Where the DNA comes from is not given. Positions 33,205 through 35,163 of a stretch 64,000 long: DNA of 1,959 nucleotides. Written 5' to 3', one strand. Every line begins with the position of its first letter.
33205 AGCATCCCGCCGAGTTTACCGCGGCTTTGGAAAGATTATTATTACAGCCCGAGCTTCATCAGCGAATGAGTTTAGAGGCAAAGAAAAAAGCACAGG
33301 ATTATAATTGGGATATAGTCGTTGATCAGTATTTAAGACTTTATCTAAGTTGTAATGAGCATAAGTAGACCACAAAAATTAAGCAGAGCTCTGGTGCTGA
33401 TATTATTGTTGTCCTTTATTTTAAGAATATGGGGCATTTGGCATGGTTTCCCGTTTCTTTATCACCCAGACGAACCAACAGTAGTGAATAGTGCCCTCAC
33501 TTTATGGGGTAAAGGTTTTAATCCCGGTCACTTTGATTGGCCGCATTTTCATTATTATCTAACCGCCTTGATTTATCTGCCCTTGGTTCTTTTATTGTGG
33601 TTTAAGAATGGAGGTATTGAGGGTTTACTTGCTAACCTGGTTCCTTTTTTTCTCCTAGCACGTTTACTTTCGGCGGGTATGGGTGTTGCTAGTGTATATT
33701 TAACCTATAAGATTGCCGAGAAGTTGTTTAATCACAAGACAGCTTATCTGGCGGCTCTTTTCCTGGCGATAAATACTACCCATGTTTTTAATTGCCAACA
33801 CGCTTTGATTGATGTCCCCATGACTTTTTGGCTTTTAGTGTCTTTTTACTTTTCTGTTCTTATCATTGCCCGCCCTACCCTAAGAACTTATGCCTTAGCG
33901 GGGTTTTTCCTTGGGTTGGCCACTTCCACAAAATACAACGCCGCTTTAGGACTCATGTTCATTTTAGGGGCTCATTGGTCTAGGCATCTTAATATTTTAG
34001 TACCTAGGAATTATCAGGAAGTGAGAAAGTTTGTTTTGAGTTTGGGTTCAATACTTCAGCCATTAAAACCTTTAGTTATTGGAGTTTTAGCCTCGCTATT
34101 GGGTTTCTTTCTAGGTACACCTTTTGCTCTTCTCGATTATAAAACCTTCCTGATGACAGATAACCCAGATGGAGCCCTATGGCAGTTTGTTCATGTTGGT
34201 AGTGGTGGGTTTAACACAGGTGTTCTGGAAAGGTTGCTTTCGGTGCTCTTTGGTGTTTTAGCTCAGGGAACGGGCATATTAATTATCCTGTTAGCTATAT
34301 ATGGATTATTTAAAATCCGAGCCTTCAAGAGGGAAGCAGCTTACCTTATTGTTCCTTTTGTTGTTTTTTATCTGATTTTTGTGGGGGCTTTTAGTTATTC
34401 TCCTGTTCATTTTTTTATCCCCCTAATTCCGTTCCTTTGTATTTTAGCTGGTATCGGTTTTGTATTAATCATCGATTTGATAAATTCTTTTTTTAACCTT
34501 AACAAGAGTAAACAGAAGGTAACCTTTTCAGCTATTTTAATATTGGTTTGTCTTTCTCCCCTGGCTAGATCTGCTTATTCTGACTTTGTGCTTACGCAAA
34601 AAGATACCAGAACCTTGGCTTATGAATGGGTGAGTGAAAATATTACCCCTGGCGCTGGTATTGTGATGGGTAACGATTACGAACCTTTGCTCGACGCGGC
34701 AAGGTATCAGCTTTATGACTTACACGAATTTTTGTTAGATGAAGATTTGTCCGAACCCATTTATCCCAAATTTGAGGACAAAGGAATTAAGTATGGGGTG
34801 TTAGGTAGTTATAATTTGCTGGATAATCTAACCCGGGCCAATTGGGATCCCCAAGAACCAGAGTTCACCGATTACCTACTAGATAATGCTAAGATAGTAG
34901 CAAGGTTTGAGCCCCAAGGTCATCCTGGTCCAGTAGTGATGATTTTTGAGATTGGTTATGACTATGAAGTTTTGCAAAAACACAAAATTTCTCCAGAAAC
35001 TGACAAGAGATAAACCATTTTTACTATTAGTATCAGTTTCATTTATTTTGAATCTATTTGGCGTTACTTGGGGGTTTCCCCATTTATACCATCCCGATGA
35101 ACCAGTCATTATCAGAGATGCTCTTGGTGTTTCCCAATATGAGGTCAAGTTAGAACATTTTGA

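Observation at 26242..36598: Tandem paralog family sharing an N-terminal RxWGI...GFPF(L)YHPDEP motif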

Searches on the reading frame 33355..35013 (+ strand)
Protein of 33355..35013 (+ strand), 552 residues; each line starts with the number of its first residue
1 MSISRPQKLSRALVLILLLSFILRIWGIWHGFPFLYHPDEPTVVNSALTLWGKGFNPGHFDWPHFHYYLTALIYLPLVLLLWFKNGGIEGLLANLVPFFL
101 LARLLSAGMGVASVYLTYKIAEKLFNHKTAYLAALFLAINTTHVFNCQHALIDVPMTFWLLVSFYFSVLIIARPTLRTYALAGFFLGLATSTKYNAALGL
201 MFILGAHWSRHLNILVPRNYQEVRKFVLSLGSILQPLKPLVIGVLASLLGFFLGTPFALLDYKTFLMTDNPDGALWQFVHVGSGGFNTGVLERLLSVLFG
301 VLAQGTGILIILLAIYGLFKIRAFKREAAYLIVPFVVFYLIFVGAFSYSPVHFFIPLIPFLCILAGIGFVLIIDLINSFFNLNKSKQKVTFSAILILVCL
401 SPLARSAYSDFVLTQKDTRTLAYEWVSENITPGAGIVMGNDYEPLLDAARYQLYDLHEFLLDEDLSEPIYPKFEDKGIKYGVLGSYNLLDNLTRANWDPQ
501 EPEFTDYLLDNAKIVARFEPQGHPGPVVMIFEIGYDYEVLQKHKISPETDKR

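Call 4: search_protein_families(library=pfam, proteins=[window:33355-35013:+], max_evalue=0.01)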
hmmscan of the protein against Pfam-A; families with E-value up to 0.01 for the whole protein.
window:33355-35013:+ (552 aa): 2 families
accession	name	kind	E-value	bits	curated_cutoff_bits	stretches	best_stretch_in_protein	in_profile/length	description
PF13231.12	PMT_2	-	4.8e-12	46.8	26.1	1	102-202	24-128/160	Dolichyl-phosphate-mannose-protein mannosyltransferase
PF02366.24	PMT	-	7e-11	42.6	22.7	1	101-206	84-195/245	Dolichyl-phosphate-mannose-protein mannosyltransferase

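Call 7: search_protein_families(library=ncbifam, proteins=[window:33355-35013:+], max_evalue=0.01)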
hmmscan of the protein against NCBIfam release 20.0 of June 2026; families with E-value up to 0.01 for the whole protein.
window:33355-35013:+ (552 aa): 0 families

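Call 10: find_homologous_proteins(query=window:33355-35013:+, max_evalue=0.00001)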
Query window:33355-35013:+ (552 aa): 105 proteins with E <= 0.00001 among 8000 candidates.
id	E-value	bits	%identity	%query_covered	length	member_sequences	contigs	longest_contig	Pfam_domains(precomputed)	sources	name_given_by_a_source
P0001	3.8e-203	694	58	95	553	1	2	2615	PF02366.25,PF13231.13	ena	-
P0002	2.5e-199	682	55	97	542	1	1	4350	PF02366.25,PF13231.13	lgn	-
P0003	3.7e-153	529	44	96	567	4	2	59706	PF02366.25,PF13231.13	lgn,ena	-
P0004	8.6e-103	363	40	95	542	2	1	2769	PF02366.25,PF13231.13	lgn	-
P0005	1.2e-78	283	36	92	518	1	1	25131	PF02366.25,PF13231.13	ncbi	-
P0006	7.3e-76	274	35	93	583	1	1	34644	PF02366.25,PF13231.13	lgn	-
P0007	1.4e-75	273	33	96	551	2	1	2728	PF02366.25,PF13231.13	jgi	-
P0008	3.3e-75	272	34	95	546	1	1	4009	PF02366.25,PF13231.13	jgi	-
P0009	3.1e-74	269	34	93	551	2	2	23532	PF02366.25,PF13231.13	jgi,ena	-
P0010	1.9e-69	253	34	92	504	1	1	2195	PF02366.25,PF13231.13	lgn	-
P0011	1.1e-68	251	33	95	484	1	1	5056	PF02366.25,PF13231.13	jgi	-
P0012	2.5e-66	243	35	92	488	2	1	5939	PF02366.25,PF13231.13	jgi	-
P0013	6.2e-63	232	34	95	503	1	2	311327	PF02366.25,PF13231.13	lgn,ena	-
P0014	2.6e-62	230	36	77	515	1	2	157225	PF02366.25,PF02516.21,PF13231.13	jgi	-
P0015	8.5e-62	228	34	78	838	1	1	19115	PF09587.16,PF02366.25,PF13231.13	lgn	-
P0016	1.1e-60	224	35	80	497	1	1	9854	PF02366.25,PF13231.13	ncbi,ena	-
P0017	1.2e-60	224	36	77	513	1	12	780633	PF02366.25,PF13231.13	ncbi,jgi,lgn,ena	jgi:hypothetical protein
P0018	4.8e-59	219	33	94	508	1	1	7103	PF02366.25,PF13231.13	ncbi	-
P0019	8.0e-59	218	35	79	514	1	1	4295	PF02366.25,PF02516.21,PF13231.13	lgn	-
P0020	1.8e-58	217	34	78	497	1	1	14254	PF02366.25,PF13231.13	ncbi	-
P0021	2.8e-57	213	36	77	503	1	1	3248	PF02366.25,PF13231.13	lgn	-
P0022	5.3e-57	212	34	76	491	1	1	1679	PF02366.25,PF13231.13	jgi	-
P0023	1.0e-56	211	33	79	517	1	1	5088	PF02366.25,PF13231.13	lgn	-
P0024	1.2e-56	211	32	81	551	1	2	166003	PF02366.25,PF13231.13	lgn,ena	-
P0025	1.3e-56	211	34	79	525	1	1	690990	PF02366.25,PF13231.13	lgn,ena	-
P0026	4.8e-56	209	36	76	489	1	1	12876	PF02366.25,PF13231.13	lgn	-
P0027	2.2e-55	207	35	81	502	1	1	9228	PF02366.25,PF13231.13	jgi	-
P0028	2.6e-55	206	32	89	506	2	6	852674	PF13231.13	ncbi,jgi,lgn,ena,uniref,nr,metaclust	ncbi:hypothetical protein A2415_00640 [candidate division WWE3 bacterium RIFOXYC1_FULL_39_7]|uniref:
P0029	3.2e-55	206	33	79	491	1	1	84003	PF02366.25,PF13231.13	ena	-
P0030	1.1e-54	204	31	95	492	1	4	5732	PF02366.25,PF13231.13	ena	-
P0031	1.7e-54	204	33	75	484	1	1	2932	PF02366.25,PF02516.21,PF13231.13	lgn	-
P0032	2.8e-53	200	36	77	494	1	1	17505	PF02366.25,PF13231.13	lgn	-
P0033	4.0e-53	199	34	79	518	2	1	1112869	PF02366.25,PF13231.13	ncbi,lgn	ncbi:MAG: phospholipid carrier-dependent glycosyltransferase [Patescibacteria group bacterium]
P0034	9.8e-53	198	32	81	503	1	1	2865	PF02366.25,PF13231.13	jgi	jgi:hypothetical protein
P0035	1.2e-52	198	32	79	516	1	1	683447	PF02366.25,PF13231.13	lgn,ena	-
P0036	1.3e-52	197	34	74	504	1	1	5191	PF02366.25,PF02516.21,PF13231.13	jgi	jgi:hypothetical protein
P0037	1.4e-52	197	32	80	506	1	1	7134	PF02366.25,PF13231.13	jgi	jgi:4-amino-4-deoxy-L-arabinose transferase-like glycosyltransferase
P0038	6.9e-52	195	35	77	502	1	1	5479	PF13231.13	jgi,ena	-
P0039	8.7e-52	195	34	80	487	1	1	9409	PF02366.25,PF13231.13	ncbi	-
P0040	2.7e-50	190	33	80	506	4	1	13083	PF02366.25,PF13231.13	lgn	-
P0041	5.7e-50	189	32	80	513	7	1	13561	PF02366.25,PF13231.13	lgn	-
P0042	6.9e-50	188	29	93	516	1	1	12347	PF02366.25,PF13231.13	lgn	-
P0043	6.7e-49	185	32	76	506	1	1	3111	PF02366.25,PF13231.13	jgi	jgi:hypothetical protein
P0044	1.1e-48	185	31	92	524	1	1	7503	PF02366.25,PF13231.13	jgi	-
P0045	1.8e-48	184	33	70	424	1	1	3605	PF02366.25,PF13231.13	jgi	jgi:4-amino-4-deoxy-L-arabinose transferase-like glycosyltransferase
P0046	1.9e-48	184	35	65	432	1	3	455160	PF02366.25,PF02516.21,PF13231.13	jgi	jgi:4-amino-4-deoxy-L-arabinose transferase-like glycosyltransferase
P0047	4.5e-48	183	33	77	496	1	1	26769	PF02366.25,PF13231.13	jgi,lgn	jgi:hypothetical protein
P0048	7.8e-48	182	31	83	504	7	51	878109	PF13231.13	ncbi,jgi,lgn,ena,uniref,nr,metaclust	ncbi:TPA: hypothetical protein DHW62_00845 [candidate division WWE3 bacterium]|uniref:Glycosyltransf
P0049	3.9e-47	179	32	83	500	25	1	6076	PF13231.13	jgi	-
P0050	3.1e-46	176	32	80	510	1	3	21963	PF02366.25,PF02516.21,PF13231.13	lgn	-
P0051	1.2e-44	171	31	78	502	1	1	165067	PF13231.13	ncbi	-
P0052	1.6e-44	171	31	80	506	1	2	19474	PF13231.13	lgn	-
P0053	8.4e-44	168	32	71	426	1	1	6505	PF02366.25,PF13231.13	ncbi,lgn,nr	ncbi:MAG: glycosyltransferase family 39 protein [Candidatus Magasanikbacteria bacterium]|nr:glycosyl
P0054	1.7e-43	167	31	81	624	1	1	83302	PF02366.25,PF13231.13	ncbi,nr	ncbi:MAG: glycosyltransferase family 39 protein [Patescibacteria group bacterium]|nr:glycosyltransfe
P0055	1.7e-41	161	35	66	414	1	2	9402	PF02366.25,PF13231.13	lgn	-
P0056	2.0e-41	161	40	51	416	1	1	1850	PF02366.25,PF13231.13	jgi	-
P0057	1.1e-40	158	35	65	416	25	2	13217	PF02366.25,PF13231.13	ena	-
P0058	3.2e-40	157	41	50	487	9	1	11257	PF02366.25,PF13231.13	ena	-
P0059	1.2e-38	151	30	76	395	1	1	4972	PF02366.25,PF13231.13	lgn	-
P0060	1.7e-38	151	29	78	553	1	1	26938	PF02366.25,PF13231.13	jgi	jgi:4-amino-4-deoxy-L-arabinose transferase-like glycosyltransferase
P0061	3.6e-38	150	27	90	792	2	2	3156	PF02366.25,PF13231.13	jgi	-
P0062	4.7e-38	149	31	83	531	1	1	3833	PF02366.25,PF13231.13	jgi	jgi:4-amino-4-deoxy-L-arabinose transferase-like glycosyltransferase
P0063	4.9e-38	149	29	78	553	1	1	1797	PF02366.25,PF13231.13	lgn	-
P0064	1.1e-37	148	30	90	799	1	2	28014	PF02366.25,PF13231.13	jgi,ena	-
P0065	1.4e-37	148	28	78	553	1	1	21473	PF02366.25,PF13231.13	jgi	jgi:4-amino-4-deoxy-L-arabinose transferase-like glycosyltransferase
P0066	2.7e-37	147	39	47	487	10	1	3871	PF02366.25,PF13231.13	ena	-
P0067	2.2e-36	144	30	85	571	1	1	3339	PF02366.25,PF13231.13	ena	-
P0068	3.8e-36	143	31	78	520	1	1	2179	PF02366.25,PF13231.13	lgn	-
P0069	2.4e-35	140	30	81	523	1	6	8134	PF02366.25,PF13231.13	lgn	-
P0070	1.2e-34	138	29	97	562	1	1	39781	PF02366.25,PF13231.13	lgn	-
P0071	1.3e-33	135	27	95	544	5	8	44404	PF02366.25,PF13231.13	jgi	jgi:hypothetical protein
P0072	1.4e-33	135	29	80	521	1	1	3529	PF02366.25,PF13231.13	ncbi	-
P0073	2.6e-33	134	34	60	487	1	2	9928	PF02366.25,PF13231.13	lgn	-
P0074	3.6e-33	133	28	91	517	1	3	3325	PF02366.25,PF13231.13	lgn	-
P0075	2.2e-32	131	30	82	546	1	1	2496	PF02366.25,PF13231.13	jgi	-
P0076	2.6e-32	130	28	92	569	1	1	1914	PF02366.25,PF13231.13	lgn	-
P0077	1.9e-31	128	29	97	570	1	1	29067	PF02366.25,PF13231.13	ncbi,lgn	-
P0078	4.6e-30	123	27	85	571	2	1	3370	PF02366.25,PF13231.13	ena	-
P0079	5.0e-30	123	36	49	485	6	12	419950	PF02366.25,PF13231.13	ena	-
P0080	6.0e-30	123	29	87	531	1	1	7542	PF02366.25,PF13231.13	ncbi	-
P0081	6.4e-30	123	28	81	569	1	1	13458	PF02366.25,PF13231.13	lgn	-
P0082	1.2e-28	118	27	90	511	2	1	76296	PF02366.25,PF13231.13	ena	-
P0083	2.7e-28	117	29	77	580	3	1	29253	PF13231.13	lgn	-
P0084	4.3e-28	117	28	76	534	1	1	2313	PF02366.25,PF13231.13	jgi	jgi:hypothetical protein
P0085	2.9e-27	114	28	78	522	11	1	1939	PF02366.25,PF13231.13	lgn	-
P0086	9.4e-27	112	27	97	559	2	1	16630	PF13231.13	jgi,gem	-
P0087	4.7e-26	110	29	84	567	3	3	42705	PF02366.25,PF13231.13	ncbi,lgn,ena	-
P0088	2.9e-25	107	27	93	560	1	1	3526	PF02366.25,PF13231.13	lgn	-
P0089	8.1e-25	106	27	95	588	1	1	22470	PF02366.25,PF13231.13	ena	-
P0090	1.9e-24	104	33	34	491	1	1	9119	PF02366.25,PF13231.13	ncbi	ncbi:MAG: phospholipid carrier-dependent glycosyltransferase, partial [Calditrichaeota bacterium]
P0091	5.7e-24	103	29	64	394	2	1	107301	PF02366.25,PF13231.13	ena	-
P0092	1.1e-21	95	27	82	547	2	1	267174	PF13231.13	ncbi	ncbi:MAG: glycosyltransferase family 39 protein [Endomicrobiia bacterium]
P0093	1.5e-21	95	31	66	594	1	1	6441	PF02366.25,PF13231.13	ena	-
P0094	2.5e-19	88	28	75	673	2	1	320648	PF13231.13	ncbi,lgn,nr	ncbi:MAG: glycosyltransferase family 39 protein [Kouleothrix sp.]|nr:glycosyltransferase family 39 p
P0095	3.6e-19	87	25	82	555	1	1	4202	PF02366.25,PF13231.13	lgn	-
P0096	2.1e-18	85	26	74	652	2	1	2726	PF02366.25,PF13231.13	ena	-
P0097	3.5e-18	84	25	88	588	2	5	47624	PF02366.25,PF13231.13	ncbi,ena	-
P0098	9.4e-16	76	26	83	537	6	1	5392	PF02366.25,PF02516.21,PF13231.13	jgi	jgi:hypothetical protein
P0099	8.6e-12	63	33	33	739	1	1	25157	PF02366.25,PF13231.13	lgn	-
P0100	1.3e-11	62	28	61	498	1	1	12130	PF13231.13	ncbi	-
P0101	2.3e-10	58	29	44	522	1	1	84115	PF02366.25,PF13231.13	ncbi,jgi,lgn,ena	jgi:4-amino-4-deoxy-L-arabinose transferase-like glycosyltransferase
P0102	2.8e-10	58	27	34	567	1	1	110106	PF02366.25,PF13231.13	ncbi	-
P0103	4.4e-10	57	27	75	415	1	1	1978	PF13231.13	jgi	jgi:uncharacterized membrane protein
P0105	9.6e-7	46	25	80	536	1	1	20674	PF13231.13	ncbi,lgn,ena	-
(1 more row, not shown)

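Call 11: find_encoding_contigs(protein=window:33355-35013:+, flank=10000, max_places=6)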
Protein window:33355-35013:+ (552 aa): no gene with exactly this product is on record in the collection.

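Call 12: find_encoding_contigs(protein=P0003, flank=10000, max_places=3)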
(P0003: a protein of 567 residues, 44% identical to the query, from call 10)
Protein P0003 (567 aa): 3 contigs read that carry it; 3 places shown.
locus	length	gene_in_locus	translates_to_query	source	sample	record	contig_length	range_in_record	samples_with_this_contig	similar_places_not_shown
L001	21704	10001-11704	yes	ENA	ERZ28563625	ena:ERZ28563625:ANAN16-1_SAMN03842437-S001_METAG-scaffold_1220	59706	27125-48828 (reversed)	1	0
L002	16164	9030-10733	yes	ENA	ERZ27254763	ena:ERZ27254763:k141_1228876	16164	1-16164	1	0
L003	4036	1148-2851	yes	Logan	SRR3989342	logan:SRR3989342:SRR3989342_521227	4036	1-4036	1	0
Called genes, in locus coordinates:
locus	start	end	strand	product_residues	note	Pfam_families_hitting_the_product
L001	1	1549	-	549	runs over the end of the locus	PF02366:PMT (weak), PF13231:PMT_2 (weak)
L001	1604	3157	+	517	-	-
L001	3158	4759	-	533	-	PF02366:PMT, PF13231:PMT_2 (weak)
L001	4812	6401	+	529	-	PF02366:PMT, PF13231:PMT_2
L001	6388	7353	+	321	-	PF00535:Glycos_transf_2, PF10111:Glyco_tranf_2_2 (weak)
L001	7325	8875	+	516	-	PF13231:PMT_2 (weak)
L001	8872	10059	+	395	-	PF13439:Glyco_transf_4, PF13579:Glyco_trans_4_4, PF00534:Glycos_transf_1, PF13692:Glyco_trans_1_4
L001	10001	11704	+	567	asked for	PF02366:PMT, PF13231:PMT_2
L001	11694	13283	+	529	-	PF02366:PMT, PF13231:PMT_2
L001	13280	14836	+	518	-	PF02366:PMT, PF13231:PMT_2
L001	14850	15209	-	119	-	PF11969:DcpS_C, PF01230:HIT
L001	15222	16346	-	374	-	PF13439:Glyco_transf_4, PF13579:Glyco_trans_4_4, PF20706:GT4-conflict (faint), PF00534:Glycos_transf_1, PF13692:Glyco_trans_1_4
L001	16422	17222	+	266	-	PF00535:Glycos_transf_2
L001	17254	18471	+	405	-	PF00534:Glycos_transf_1, PF13692:Glyco_trans_1_4, PF13524:Glyco_trans_1_2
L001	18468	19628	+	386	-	PF13439:Glyco_transf_4, PF13477:Glyco_trans_4_2 (weak), PF13579:Glyco_trans_4_4, PF00534:Glycos_transf_1, PF13692:Glyco_trans_1_4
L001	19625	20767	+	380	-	PF00534:Glycos_transf_1, PF13692:Glyco_trans_1_4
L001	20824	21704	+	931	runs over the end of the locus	PF04932:Wzy_C, PF02366:PMT, PF13231:PMT_2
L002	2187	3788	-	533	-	PF02366:PMT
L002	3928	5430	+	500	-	PF02366:PMT, PF13231:PMT_2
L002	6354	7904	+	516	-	PF13231:PMT_2 (weak)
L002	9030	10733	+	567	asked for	PF02366:PMT, PF13231:PMT_2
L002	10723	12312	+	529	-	PF02366:PMT, PF13231:PMT_2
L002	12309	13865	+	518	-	PF02366:PMT, PF13231:PMT_2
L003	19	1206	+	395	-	PF13439:Glyco_transf_4, PF13579:Glyco_trans_4_4, PF00534:Glycos_transf_1, PF13692:Glyco_trans_1_4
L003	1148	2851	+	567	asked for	PF02366:PMT, PF13231:PMT_2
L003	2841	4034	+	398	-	?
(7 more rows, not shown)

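Call 13: find_encoding_contigs(protein=P0002, flank=10000, max_places=3)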
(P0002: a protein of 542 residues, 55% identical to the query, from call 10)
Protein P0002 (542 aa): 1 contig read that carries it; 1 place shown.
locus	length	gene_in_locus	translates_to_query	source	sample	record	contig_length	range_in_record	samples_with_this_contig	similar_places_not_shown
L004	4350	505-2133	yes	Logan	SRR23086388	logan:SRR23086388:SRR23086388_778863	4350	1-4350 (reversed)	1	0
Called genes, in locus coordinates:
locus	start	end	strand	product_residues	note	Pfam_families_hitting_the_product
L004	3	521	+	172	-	?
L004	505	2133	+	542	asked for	PF02366:PMT, PF13231:PMT_2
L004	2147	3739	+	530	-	PF02366:PMT, PF13231:PMT_2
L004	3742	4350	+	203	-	?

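Call 21: search_solved_structures(query=A2, max_evalue=0.01, show_alignments=2)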
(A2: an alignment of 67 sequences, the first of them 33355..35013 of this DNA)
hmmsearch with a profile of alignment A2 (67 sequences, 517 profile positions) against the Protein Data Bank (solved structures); distinct sequences matched with E-value up to 0.01: 7.
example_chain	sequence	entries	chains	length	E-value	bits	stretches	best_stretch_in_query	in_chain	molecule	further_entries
6p25_A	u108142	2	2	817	2.8e-21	79.2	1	103-257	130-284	Dolichyl-phosphate-mannose--protein mannosyltransferase 1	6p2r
9i5k_A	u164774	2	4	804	6e-12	48.4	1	105-224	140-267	Dolichyl-phosphate-mannose--protein mannosyltransferase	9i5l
9e61_A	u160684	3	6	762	1.3e-10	44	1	99-224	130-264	Dolichyl-phosphate-mannose--protein mannosyltransferase 4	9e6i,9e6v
6p25_B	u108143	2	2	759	5.3e-05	25.5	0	107-244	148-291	Dolichyl-phosphate-mannose--protein mannosyltransferase 2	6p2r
5ezm_A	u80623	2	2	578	0.0045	19.1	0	110-399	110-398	4-amino-4-deoxy-L-arabinose transferase or related glycosyltransferases of PMT family | 4-amino-4-deoxy-L-arabinose (L-Ara4N) transferase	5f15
5gmy_A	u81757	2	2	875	0.0072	18.4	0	114-257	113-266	Transmembrane oligosaccharyl transferase, putative | Dolichyl-phosphooligosaccharide-protein glycotransferase 3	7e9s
3waj_A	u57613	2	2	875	0.0072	18.4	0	114-257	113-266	Transmembrane oligosaccharyl transferase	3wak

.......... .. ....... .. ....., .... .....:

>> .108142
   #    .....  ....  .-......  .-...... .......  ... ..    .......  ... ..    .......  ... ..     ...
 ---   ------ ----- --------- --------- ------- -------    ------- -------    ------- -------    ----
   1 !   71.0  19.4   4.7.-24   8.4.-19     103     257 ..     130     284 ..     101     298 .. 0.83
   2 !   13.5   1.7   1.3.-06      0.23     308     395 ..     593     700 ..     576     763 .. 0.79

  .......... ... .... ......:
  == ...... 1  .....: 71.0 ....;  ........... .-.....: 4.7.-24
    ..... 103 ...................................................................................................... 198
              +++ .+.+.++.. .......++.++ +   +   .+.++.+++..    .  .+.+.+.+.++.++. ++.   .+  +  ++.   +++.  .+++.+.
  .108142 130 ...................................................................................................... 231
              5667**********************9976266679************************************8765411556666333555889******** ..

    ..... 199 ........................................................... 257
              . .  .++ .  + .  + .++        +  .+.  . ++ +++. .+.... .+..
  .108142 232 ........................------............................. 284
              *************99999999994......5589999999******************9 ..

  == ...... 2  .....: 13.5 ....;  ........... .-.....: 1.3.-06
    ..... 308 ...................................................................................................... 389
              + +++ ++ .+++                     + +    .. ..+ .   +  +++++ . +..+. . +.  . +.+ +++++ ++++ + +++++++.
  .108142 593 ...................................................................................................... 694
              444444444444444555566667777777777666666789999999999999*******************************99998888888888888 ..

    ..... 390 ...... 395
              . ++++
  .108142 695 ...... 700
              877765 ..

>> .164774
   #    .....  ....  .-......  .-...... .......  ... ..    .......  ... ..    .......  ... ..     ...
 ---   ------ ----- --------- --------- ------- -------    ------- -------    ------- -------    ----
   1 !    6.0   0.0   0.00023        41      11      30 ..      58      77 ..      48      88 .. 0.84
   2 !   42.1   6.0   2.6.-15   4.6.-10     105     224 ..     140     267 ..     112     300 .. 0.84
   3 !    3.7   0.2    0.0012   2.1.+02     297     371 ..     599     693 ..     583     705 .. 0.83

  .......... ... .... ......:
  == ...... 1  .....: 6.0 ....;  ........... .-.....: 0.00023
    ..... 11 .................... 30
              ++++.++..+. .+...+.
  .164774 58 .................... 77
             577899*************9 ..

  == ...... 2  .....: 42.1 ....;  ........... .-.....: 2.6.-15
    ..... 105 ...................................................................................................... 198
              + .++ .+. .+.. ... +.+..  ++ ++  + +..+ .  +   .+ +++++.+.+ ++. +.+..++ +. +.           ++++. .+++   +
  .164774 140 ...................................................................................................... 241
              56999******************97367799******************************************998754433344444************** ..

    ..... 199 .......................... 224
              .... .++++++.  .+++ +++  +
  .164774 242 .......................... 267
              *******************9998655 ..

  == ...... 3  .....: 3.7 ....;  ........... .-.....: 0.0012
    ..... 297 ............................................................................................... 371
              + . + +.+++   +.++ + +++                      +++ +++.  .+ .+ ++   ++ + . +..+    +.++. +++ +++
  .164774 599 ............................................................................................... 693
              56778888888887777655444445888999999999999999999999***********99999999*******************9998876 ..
